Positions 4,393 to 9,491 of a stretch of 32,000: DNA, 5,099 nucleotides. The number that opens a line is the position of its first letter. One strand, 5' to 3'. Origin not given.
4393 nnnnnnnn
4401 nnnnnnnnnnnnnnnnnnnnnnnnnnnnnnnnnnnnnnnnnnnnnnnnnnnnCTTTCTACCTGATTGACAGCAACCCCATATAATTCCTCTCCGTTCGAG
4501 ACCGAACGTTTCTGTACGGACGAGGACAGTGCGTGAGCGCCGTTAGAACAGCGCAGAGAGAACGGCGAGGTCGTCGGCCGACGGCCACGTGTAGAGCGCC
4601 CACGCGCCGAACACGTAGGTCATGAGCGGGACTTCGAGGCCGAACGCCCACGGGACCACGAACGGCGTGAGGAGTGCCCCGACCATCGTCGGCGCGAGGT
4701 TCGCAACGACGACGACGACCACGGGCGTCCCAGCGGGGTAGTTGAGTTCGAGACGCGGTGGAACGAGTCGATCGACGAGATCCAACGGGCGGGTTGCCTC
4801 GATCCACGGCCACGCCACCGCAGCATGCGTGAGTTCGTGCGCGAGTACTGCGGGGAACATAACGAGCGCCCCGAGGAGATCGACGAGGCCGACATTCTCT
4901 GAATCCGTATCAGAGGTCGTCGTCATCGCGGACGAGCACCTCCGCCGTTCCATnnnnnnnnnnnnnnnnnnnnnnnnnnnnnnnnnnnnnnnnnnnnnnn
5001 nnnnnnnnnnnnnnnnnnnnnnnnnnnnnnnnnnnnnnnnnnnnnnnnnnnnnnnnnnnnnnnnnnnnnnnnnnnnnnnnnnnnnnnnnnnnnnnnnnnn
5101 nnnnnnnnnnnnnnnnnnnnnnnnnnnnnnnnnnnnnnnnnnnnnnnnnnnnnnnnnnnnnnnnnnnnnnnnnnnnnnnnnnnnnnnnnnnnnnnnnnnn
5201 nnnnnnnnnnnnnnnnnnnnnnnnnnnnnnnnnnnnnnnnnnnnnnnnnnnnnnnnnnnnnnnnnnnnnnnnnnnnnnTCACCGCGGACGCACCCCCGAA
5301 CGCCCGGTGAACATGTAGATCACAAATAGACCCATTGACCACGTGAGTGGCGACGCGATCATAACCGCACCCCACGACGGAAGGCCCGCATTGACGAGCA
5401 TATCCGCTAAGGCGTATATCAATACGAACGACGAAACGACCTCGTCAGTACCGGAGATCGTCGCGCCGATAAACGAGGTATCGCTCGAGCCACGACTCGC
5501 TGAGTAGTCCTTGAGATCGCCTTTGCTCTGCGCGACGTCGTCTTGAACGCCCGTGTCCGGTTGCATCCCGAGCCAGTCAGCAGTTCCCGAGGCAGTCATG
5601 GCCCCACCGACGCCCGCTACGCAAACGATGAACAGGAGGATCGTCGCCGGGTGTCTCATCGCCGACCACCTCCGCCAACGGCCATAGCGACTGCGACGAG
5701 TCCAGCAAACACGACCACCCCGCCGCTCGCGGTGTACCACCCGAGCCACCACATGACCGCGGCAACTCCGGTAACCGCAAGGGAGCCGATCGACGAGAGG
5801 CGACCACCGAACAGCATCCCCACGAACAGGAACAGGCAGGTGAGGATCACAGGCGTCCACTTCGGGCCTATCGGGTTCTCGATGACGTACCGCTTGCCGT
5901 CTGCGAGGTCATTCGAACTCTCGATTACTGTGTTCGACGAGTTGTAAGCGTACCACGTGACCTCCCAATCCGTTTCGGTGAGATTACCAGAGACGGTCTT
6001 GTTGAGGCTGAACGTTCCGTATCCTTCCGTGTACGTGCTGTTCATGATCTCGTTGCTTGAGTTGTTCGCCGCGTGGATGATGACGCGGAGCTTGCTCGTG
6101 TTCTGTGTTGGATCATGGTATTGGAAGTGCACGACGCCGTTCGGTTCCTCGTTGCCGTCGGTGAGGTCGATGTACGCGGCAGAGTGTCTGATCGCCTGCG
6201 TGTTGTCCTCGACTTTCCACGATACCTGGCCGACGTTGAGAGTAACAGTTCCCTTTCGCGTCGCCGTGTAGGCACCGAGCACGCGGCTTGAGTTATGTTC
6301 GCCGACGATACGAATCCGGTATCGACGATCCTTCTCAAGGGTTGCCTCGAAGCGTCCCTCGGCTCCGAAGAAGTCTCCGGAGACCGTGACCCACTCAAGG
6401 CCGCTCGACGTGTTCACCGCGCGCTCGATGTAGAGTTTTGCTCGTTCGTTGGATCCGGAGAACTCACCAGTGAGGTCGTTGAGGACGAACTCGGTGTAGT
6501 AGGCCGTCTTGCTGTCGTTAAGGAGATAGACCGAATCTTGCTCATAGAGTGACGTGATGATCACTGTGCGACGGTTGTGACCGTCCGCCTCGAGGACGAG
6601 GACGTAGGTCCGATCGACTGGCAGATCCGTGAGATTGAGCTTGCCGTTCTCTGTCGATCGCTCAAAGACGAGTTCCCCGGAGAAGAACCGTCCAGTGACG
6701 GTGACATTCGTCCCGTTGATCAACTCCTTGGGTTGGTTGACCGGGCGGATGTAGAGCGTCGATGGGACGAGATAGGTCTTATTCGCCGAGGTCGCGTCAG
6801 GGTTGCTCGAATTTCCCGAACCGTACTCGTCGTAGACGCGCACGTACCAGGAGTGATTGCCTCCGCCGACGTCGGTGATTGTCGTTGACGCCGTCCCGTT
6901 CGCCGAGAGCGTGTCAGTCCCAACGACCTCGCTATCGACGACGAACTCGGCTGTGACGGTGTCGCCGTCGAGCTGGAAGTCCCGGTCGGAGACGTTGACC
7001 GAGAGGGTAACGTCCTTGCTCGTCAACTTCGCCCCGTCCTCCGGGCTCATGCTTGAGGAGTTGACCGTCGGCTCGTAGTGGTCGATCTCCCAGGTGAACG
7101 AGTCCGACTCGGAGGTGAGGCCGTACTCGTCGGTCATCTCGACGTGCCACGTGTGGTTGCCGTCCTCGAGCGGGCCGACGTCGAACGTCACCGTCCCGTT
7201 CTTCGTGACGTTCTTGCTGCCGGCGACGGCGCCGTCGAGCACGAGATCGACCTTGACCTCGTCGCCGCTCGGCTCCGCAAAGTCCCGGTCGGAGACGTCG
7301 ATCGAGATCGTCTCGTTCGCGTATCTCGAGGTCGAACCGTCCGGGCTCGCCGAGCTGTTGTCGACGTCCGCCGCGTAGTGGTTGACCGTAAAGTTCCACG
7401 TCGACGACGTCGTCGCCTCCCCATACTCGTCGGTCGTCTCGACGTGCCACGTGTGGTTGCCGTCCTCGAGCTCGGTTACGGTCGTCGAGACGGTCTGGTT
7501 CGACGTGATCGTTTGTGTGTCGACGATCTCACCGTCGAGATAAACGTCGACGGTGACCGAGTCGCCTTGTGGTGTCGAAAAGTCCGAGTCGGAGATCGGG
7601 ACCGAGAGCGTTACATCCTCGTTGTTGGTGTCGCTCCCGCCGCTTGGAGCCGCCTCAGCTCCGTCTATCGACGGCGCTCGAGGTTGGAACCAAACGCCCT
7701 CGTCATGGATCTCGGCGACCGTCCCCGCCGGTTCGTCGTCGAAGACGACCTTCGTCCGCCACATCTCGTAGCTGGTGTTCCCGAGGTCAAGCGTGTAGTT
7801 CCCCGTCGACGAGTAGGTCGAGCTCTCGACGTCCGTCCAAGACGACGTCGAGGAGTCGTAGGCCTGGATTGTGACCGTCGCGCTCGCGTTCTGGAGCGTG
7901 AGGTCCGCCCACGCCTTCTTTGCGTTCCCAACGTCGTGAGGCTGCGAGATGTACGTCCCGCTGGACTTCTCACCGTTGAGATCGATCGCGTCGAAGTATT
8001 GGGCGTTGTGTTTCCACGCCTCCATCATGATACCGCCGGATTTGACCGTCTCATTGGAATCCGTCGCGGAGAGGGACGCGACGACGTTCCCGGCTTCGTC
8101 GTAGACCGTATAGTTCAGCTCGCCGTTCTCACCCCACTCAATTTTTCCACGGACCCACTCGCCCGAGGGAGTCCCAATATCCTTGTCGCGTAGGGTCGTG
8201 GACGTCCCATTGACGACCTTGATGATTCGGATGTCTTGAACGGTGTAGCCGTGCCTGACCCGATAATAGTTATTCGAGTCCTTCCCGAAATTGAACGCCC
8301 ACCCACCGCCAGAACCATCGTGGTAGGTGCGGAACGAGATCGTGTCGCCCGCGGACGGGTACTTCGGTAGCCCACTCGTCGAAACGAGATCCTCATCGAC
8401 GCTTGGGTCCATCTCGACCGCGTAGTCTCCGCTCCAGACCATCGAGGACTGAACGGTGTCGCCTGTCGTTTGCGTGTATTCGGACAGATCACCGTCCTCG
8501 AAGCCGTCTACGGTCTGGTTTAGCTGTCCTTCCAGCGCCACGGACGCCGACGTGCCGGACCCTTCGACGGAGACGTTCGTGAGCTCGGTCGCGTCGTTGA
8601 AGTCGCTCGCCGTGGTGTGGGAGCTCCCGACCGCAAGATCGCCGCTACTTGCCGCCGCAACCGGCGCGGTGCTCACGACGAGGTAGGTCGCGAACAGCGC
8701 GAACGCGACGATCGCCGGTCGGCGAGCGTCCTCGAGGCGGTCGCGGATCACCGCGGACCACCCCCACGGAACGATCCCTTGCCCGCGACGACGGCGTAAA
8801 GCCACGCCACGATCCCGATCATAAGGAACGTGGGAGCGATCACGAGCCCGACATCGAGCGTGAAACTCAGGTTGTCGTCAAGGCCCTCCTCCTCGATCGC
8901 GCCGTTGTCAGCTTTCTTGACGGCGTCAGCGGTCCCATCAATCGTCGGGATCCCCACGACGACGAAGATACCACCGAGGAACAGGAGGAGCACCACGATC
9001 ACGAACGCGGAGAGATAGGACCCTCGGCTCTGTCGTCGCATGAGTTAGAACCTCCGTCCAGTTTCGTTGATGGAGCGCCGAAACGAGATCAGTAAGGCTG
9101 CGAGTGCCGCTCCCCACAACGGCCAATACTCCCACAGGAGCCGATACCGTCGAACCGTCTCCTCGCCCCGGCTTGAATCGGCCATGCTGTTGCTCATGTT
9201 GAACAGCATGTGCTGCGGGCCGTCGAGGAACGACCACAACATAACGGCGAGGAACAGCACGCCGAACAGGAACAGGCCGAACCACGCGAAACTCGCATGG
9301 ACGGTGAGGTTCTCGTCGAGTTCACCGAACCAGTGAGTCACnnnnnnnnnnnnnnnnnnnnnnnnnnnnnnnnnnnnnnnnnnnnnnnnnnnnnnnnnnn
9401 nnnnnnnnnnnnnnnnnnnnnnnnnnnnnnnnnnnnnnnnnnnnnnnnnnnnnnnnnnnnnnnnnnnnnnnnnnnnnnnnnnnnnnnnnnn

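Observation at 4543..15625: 11-kb operon made almost entirely of membrane/secreted proteins with no capsid genes: candidate envelope- or vesicle-type morphogenesis module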

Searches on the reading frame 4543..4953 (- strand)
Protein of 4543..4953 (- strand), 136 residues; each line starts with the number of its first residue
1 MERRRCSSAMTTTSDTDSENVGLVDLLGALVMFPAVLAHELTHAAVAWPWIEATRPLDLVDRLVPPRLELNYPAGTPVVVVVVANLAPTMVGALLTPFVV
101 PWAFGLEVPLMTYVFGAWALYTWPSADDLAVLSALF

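Call 5: search_protein_families(library=pfam, proteins=[window:4543-4953:-], max_evalue=0.1)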
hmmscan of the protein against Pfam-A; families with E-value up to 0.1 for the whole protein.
window:4543-4953:- (136 aa): 0 families

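Call 107: find_encoding_contigs(protein=window:4543-4926:-, flank=10000, max_places=3)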
Protein window:4543-4926:- (127 aa): 3 contigs read that carry it; 1 place shown.
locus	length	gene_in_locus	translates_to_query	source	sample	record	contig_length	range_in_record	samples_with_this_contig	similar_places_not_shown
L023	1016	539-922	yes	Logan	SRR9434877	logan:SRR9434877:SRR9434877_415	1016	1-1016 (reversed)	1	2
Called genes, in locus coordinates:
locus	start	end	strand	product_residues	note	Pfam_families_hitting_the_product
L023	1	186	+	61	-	?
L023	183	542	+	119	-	-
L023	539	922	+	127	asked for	-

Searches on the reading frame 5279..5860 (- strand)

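Call 5: search_protein_families(library=pfam, proteins=[window:5279-5860:-], max_evalue=0.1)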
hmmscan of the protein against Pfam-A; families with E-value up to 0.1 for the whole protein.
window:5279-5860:- (193 aa): 1 family
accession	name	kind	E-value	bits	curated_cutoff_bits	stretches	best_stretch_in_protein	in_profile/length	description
PF10907.13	DUF2749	-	0.076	13.5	25.5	0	76-112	6-40/72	Protein of unknown function (DUF2749)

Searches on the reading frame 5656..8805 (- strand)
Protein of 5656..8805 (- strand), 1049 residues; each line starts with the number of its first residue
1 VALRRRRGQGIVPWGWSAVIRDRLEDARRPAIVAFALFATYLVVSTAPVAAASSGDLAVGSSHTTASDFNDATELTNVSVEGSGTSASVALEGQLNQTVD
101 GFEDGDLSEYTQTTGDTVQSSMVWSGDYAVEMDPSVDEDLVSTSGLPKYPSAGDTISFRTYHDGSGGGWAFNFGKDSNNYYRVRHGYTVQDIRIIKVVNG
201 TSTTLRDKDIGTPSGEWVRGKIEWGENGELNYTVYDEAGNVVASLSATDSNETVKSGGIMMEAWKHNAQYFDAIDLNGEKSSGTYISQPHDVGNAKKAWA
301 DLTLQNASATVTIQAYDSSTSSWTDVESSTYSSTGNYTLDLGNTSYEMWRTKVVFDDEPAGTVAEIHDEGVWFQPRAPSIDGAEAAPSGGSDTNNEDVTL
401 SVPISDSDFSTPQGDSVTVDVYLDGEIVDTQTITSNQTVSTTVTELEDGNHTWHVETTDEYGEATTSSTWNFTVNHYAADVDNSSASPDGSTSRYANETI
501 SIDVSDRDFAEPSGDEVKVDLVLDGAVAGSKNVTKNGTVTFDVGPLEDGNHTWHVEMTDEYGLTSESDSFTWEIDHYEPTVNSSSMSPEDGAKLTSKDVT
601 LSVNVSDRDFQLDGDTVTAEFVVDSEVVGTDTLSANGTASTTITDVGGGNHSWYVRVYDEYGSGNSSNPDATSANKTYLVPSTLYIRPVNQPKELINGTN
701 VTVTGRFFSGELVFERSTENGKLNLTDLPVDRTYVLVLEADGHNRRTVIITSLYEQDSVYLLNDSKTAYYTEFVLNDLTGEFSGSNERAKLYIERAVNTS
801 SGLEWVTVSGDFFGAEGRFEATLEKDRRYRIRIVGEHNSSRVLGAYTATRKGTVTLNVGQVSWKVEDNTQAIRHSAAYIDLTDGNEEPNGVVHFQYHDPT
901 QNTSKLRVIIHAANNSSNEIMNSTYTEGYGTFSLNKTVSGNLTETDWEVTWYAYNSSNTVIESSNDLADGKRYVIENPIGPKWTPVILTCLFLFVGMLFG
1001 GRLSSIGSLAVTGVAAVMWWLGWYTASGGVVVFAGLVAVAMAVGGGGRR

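Call 4: search_protein_families(library=pfam, proteins=[window:5656-8805:-], max_evalue=0.1)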
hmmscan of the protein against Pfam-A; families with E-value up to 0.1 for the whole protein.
window:5656-8805:- (1049 aa): 5 families
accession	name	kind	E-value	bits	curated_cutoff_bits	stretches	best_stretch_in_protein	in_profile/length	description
PF19077.6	Big_13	-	4e-10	40.5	27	2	513-575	37-101/102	Bacterial Ig-like domain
PF16640.11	Big_3_5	-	1.5e-05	25.9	35.5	2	596-677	11-84/88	Bacterial Ig-like domain (group 3)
PF22433.2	MtxA_IG-like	-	0.00048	20.4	26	0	420-463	28-69/83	Magnetotaxis protein MtxA, Immunoglobulin-like domain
PF21834.1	DUF6894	-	0.0012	19.4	24.1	0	216-246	36-67/69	Domain of unknown function (DUF6894)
PF07495.19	Y_Y_Y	-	0.03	14.6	26.6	0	423-474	17-64/65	Y_Y_Y domain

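Call 8: search_protein_families(library=phrogs, proteins=[window:5656-8805:-], max_evalue=0.05)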
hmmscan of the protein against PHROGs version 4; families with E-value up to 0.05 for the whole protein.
window:5656-8805:- (1049 aa): 0 families

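Call 9: search_protein_families(library=ncbifam, proteins=[window:5656-8805:-], max_evalue=0.05)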
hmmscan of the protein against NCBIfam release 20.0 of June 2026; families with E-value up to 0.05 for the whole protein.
window:5656-8805:- (1049 aa): 0 families

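Call 32: find_related_loci(query=A1, collection=genome_contigs, flank=10000)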
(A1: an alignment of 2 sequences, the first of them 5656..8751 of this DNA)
Query A1 (1031 aa) in genome_contigs; peptide patterns used: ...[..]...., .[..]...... (x = any residue, [..] = any of these).
61 stretches matched a pattern; 4 encode a relative of the query (tblastn E <= 1e-3); 4 distinct loci.
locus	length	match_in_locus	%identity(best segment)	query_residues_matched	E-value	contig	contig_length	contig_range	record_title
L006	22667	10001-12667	37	10-1021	4e-94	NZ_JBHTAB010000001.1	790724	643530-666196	Haloferax chudinovii strain DSM 26526 GCM70025340_15, whole genome shotgun sequence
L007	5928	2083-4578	29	372-649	1e-15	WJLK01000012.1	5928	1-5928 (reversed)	MAG: Candidatus Pacearchaeota archaeon isolate Bin_285 k141_375792, whole genome shotgun sequence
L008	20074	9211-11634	24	331-649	1e-12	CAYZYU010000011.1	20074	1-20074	MAG TPA_asm: Candidatus Woesearchaeota archaeon isolate binchicken_co115_170 genome assembly, contig: NODE_4312_length_2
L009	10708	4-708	24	416-660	1e-4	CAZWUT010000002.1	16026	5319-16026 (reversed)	MAG TPA_asm: Candidatus Woesearchaeota archaeon isolate binchicken_co100_462 genome assembly, contig: NODE_5716_length_1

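Call 38: find_related_loci(query=A1, collection=viral_contigs, flank=10000)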
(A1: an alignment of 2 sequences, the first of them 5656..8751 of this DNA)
Query A1 (1031 aa) in viral_contigs; peptide patterns used: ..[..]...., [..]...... (x = any residue, [..] = any of these).
63 stretches matched a pattern, but none encodes a relative of the query by tblastn (E <= 1e-3).

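Call 55: search_solved_structures(query=A1, max_evalue=1, show_alignments=0)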
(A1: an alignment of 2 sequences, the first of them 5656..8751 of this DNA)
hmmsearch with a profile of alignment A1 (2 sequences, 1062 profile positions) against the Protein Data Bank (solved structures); distinct sequences matched with E-value up to 1: 2.
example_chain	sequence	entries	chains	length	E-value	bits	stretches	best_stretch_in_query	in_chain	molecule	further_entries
6nz0_Z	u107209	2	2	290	0.036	15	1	434-566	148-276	Dyslexia-associated protein KIAA0319-like protein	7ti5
3sd2_A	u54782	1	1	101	0.57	11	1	395-464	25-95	Putative member of DUF3244 protein family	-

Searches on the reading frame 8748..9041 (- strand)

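Call 4: search_protein_families(library=pfam, proteins=[window:8748-9041:-], max_evalue=0.1)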
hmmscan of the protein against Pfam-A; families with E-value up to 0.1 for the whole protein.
window:8748-9041:- (97 aa): 4 families
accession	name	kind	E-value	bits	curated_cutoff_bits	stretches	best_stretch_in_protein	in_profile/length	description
PF03631.20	Virul_fac_BrkB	-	0.0028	17.8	33.7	1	8-87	116-185/259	Virulence factor BrkB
PF04893.22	Yip1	-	0.0034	17.7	28.6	1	3-92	16-94/173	Yip1 domain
PF11297.13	DUF3098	-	0.031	14.3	25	0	66-85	45-64/67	Protein of unknown function (DUF3098)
PF11857.13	DUF3377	-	0.067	13.6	26.5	0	54-86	19-51/72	Domain of unknown function (DUF3377)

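Call 8: search_protein_families(library=phrogs, proteins=[window:8748-9041:-], max_evalue=0.05)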
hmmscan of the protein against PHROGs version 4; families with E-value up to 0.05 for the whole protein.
window:8748-9041:- (97 aa): 0 families

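Call 9: search_protein_families(library=ncbifam, proteins=[window:8748-9041:-], max_evalue=0.05)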
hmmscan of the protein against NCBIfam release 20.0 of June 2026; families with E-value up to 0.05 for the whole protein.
window:8748-9041:- (97 aa): 0 families

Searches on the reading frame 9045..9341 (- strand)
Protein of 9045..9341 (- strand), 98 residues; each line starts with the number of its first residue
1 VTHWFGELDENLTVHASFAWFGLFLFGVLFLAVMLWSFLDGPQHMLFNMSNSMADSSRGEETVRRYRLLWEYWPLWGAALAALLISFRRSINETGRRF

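Call 4: search_protein_families(library=pfam, proteins=[window:9045-9341:-], max_evalue=0.1)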
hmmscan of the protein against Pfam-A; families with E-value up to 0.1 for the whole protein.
window:9045-9341:- (98 aa): 1 family
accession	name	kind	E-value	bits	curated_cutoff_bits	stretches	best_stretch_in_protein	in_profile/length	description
PF05545.16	FixQ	-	0.043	14.2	29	1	18-38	9-30/49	Cbb3-type cytochrome oxidase component FixQ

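Call 8: search_protein_families(library=phrogs, proteins=[window:9045-9341:-], max_evalue=0.05)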
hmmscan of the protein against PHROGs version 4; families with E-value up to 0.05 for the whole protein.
window:9045-9341:- (98 aa): 0 families

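Call 9: search_protein_families(library=ncbifam, proteins=[window:9045-9341:-], max_evalue=0.05)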
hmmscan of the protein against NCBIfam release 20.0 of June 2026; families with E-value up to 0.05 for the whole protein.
window:9045-9341:- (98 aa): 0 families
